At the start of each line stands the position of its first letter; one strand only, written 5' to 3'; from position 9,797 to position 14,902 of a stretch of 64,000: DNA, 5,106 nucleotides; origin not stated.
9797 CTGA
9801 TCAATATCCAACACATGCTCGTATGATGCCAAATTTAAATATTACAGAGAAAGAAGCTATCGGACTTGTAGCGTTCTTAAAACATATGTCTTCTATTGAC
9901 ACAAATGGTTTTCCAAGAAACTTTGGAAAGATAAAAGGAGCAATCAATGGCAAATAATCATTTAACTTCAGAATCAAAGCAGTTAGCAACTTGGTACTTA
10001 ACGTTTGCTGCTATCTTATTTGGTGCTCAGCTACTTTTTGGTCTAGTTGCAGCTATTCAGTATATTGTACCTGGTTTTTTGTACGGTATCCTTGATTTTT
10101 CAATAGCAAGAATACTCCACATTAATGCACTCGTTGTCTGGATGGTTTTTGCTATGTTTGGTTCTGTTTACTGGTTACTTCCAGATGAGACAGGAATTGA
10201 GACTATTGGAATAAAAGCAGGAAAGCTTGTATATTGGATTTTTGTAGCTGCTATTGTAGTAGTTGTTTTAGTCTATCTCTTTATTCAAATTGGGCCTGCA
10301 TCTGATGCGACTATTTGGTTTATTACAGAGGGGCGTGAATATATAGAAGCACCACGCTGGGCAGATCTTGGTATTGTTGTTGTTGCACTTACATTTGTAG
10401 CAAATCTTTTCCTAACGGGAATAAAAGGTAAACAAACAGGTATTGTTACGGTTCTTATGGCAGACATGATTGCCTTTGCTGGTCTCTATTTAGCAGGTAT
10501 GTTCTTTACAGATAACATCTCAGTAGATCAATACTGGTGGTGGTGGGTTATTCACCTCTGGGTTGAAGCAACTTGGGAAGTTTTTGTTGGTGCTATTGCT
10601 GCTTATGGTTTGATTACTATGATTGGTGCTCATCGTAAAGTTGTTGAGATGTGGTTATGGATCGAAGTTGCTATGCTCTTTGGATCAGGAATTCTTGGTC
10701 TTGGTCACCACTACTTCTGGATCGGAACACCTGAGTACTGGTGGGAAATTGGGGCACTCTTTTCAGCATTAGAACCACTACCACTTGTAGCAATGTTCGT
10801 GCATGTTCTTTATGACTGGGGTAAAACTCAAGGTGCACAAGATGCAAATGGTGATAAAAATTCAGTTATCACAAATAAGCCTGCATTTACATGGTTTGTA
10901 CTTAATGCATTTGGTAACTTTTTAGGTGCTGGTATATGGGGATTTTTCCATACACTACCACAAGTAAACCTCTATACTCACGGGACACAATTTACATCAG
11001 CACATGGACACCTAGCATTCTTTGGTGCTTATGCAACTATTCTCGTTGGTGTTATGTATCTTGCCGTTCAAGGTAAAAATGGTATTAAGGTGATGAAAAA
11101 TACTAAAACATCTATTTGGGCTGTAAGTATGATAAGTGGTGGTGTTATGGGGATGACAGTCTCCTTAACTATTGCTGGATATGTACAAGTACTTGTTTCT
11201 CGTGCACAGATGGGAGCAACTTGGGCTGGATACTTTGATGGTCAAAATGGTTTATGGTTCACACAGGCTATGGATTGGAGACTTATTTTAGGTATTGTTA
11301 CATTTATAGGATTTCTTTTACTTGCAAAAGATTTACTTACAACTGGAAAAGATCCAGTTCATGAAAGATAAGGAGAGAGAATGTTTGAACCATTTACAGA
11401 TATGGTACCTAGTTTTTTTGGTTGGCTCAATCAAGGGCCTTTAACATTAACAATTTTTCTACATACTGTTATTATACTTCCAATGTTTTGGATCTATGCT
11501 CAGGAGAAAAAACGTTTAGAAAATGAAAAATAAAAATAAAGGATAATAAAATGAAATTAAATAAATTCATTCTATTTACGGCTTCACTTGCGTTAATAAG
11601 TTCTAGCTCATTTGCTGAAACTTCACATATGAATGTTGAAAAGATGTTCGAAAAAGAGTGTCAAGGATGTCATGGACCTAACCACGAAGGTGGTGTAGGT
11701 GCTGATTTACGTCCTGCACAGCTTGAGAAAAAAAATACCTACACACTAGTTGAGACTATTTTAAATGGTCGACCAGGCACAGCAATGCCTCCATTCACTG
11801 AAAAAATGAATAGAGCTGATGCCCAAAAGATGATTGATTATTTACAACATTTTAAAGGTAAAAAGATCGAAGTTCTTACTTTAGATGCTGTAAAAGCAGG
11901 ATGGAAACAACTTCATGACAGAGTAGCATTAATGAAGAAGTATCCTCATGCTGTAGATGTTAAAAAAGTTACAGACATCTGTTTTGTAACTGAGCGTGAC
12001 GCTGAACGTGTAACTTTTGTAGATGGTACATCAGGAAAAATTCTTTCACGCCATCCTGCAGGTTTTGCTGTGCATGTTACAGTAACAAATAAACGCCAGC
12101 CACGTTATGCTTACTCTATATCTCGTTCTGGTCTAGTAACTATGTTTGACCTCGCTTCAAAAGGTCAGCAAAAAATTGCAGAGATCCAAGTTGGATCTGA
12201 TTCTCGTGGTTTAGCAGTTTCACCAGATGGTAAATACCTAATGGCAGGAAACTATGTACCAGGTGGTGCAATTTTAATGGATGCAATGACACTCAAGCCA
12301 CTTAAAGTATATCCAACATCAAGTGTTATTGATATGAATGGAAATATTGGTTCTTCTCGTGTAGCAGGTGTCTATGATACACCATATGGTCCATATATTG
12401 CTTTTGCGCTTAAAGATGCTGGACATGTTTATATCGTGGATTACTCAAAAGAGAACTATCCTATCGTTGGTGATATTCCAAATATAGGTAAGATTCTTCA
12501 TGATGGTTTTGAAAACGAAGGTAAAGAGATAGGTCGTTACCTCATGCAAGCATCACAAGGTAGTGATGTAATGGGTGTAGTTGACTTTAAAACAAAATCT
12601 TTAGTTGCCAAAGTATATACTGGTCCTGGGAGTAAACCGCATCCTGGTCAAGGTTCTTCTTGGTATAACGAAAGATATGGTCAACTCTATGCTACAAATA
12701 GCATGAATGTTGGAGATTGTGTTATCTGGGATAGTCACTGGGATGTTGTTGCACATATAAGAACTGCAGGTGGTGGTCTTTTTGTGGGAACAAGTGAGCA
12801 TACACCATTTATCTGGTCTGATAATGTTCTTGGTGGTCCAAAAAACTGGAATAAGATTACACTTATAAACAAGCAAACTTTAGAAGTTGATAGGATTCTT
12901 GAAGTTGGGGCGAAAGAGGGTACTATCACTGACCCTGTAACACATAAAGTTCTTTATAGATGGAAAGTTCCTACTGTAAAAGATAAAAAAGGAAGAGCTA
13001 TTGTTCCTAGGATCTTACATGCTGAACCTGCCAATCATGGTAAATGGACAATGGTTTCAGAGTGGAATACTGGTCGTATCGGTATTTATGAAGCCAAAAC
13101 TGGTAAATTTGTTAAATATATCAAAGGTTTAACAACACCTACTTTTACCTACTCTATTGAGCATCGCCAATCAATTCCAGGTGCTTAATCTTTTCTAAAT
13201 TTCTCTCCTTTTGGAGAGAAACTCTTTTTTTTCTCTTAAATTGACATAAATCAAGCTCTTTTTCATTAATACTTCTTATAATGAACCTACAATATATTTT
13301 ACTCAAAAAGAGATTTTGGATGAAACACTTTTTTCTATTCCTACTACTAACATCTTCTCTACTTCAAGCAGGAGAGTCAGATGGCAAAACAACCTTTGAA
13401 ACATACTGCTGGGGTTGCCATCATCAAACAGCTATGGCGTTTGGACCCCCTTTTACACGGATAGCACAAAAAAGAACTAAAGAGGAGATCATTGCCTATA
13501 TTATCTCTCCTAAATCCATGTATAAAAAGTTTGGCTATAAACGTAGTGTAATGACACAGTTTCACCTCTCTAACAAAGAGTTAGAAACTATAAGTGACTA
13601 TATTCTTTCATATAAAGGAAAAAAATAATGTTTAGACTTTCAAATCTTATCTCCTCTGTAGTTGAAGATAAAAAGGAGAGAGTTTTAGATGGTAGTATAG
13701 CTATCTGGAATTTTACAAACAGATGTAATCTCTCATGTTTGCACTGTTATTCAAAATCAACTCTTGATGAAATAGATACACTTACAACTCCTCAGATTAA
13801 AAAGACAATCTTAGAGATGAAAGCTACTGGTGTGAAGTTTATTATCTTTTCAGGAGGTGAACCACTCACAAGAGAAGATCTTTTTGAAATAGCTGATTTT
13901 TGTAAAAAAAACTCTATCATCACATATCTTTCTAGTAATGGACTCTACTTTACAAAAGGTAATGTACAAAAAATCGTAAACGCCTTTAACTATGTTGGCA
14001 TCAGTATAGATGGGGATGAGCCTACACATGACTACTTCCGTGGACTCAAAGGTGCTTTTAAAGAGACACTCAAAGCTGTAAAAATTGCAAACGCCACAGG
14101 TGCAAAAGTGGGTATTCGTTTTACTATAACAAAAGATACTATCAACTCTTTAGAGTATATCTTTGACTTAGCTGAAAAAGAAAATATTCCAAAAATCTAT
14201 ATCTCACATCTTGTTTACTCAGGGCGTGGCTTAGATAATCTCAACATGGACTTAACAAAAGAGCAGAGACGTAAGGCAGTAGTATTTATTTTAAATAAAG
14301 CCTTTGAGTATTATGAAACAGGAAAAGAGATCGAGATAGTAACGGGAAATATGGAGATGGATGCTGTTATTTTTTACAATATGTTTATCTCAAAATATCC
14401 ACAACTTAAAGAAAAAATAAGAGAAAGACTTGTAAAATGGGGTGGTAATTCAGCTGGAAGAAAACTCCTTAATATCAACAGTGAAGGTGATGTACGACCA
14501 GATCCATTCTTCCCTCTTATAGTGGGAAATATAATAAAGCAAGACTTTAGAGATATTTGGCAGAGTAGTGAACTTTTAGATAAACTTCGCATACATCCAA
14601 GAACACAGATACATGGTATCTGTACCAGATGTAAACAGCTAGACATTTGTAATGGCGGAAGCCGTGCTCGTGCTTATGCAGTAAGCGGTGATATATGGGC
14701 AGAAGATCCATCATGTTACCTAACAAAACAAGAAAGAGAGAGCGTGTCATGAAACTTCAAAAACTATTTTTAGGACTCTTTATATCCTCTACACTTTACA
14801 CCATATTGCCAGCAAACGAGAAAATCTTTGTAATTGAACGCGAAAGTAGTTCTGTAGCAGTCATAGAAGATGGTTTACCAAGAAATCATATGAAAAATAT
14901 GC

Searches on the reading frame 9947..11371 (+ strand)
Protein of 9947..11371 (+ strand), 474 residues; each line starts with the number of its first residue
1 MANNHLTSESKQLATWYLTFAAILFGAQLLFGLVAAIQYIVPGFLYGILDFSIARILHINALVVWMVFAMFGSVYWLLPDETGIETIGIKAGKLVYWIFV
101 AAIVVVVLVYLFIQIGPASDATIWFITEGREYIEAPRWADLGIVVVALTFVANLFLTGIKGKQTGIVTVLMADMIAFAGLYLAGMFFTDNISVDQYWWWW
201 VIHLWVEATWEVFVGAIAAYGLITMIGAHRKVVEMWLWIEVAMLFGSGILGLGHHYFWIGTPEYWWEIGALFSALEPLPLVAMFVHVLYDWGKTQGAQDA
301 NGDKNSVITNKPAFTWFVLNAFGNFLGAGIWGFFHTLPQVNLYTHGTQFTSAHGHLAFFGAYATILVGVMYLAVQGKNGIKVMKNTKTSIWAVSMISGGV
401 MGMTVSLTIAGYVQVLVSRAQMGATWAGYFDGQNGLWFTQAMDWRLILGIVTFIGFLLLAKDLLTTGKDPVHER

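Call 3: search_protein_families(library=pfam, proteins=[window:9947-11371:+], max_evalue=0.01)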
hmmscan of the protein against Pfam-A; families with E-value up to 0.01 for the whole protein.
window:9947-11371:+ (474 aa): 1 family
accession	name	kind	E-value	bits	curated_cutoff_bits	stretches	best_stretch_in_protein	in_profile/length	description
PF00115.25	COX1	-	8.4e-53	180.2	34.8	1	13-421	2-411/436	Cytochrome C and Quinol oxidase polypeptide I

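Call 4: search_protein_families(library=ncbifam, proteins=[window:9947-11371:+], max_evalue=0.01)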
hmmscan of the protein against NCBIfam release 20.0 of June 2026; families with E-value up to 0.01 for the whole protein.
window:9947-11371:+ (474 aa): 0 families

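Call 71: search_solved_structures(query=window:9947-11371:+, max_evalue=0.00001, show_alignments=1)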
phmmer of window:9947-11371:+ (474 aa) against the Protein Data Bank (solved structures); distinct sequences matched with E-value up to 0.00001: 13.
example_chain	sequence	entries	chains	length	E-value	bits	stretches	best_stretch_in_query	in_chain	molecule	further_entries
3o0r_B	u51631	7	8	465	3.5e-95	323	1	3-436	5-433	Nitric oxide reductase subunit B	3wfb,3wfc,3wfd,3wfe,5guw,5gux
4xyd_A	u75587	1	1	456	5.6e-79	269.5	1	9-456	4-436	Nitric-oxide reductase subunit B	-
3ayf_A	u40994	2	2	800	1.4e-40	142.9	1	14-428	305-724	Nitric oxide reductase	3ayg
6fwf_A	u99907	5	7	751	1.4e-26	96.7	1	7-419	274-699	Nitric-oxide reductase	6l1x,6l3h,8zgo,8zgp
28pq_A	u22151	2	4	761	1.1e-25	93.8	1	11-375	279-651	Nitric oxide reductase subunit B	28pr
28pn_A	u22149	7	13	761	5.4e-25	91.5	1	11-416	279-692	Nitric oxide reductase subunit B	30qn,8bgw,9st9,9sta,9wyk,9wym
6qq5_A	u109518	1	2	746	7.1e-25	91.1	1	11-415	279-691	Nitric oxide reductase subunit B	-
28pp_A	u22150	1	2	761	8.3e-25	90.9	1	11-418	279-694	Nitric oxide reductase subunit B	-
9wyl_A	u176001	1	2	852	9.8e-25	90.6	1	11-416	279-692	Nitric oxide reductase subunit B,Soluble cytochrome b562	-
6qq6_A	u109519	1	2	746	2.3e-24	89.4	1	11-415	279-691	Nitric oxide reductase subunit B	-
32fi_A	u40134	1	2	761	4.7e-24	88.4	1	11-416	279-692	Nitric oxide reductase subunit B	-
6t6v_A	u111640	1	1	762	4.7e-24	88.4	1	11-416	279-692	Nitric oxide reductase subunit B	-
30sj_A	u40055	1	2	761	8.7e-24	87.5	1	11-416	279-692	Nitric oxide reductase subunit B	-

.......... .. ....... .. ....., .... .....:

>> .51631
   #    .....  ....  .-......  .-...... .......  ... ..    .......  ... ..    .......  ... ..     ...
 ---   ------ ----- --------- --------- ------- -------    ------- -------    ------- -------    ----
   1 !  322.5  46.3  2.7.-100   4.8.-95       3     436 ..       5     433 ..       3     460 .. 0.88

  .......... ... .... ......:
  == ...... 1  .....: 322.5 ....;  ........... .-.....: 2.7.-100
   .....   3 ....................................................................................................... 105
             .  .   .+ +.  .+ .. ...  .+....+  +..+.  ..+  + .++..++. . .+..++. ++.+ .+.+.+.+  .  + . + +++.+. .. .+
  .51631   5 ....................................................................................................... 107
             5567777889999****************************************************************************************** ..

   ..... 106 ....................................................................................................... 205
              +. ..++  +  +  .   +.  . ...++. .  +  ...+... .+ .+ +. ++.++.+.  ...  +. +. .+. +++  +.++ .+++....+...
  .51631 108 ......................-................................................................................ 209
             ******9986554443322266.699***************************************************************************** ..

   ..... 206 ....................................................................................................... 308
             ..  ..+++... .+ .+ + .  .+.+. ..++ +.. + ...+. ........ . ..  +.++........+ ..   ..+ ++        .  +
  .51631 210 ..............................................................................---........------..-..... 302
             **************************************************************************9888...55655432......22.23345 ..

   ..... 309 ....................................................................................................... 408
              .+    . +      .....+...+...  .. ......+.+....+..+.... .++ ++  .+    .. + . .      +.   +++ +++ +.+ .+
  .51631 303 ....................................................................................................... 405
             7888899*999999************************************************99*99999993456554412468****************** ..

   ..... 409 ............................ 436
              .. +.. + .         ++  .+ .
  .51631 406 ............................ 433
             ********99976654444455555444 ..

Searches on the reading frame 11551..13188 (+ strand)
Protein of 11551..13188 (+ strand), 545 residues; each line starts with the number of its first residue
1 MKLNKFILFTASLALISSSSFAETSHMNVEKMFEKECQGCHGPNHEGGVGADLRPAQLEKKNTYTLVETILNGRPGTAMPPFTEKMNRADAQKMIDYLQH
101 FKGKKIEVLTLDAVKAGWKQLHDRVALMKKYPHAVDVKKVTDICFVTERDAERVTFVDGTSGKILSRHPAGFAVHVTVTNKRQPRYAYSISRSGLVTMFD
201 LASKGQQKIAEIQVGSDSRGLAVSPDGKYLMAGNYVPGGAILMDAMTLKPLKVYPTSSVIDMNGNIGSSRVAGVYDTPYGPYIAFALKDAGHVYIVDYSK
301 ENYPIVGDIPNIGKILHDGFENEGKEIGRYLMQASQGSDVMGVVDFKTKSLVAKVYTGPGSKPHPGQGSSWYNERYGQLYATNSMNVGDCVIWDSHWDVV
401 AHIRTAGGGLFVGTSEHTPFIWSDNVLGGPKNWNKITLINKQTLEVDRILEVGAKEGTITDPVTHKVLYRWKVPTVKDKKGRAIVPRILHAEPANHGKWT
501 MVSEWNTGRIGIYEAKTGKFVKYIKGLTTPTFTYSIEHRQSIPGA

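Call 48: search_protein_families(library=pfam, proteins=[window:11551-13188:+], max_evalue=0.0001)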
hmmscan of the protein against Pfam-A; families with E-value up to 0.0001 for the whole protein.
window:11551-13188:+ (545 aa): 3 families
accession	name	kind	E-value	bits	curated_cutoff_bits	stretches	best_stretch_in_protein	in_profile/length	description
PF02239.22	Cytochrom_D1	-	9.3e-63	212.4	25.5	1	141-535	4-364/368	Cytochrome D1 heme domain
PF13442.11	Cytochrome_CBB3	-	1.4e-11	45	27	1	29-98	6-68/68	Cytochrome C oxidase, cbb3-type, subunit III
PF00034.26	Cytochrom_C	-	7.6e-06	27.6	21.3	0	30-100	5-88/90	Cytochrome c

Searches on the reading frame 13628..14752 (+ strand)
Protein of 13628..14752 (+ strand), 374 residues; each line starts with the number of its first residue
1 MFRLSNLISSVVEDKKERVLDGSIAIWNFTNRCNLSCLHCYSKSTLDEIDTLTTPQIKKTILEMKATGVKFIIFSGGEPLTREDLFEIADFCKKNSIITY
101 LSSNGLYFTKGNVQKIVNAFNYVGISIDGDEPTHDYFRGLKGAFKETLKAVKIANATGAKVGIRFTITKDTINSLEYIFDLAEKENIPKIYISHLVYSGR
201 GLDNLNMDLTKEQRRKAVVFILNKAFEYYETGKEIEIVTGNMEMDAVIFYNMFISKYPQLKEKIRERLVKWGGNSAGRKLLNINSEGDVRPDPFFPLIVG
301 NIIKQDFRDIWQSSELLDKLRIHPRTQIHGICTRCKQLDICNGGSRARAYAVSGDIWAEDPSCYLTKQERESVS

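Call 48: search_protein_families(library=pfam, proteins=[window:13628-14752:+], max_evalue=0.0001)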
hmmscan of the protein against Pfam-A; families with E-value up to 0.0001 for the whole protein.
window:13628-14752:+ (374 aa): 3 families
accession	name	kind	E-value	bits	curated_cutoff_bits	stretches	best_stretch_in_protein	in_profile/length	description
PF04055.27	Radical_SAM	-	6.8e-22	78.8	29.5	1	28-181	2-165/166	Radical SAM superfamily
PF13353.11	Fer4_12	-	7.4e-08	33.2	22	1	29-130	11-116/137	4Fe-4S single cluster domain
PF13186.11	SPASM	-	2.3e-07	31.4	21.5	1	277-336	4-67/67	Iron-sulfur cluster-binding domain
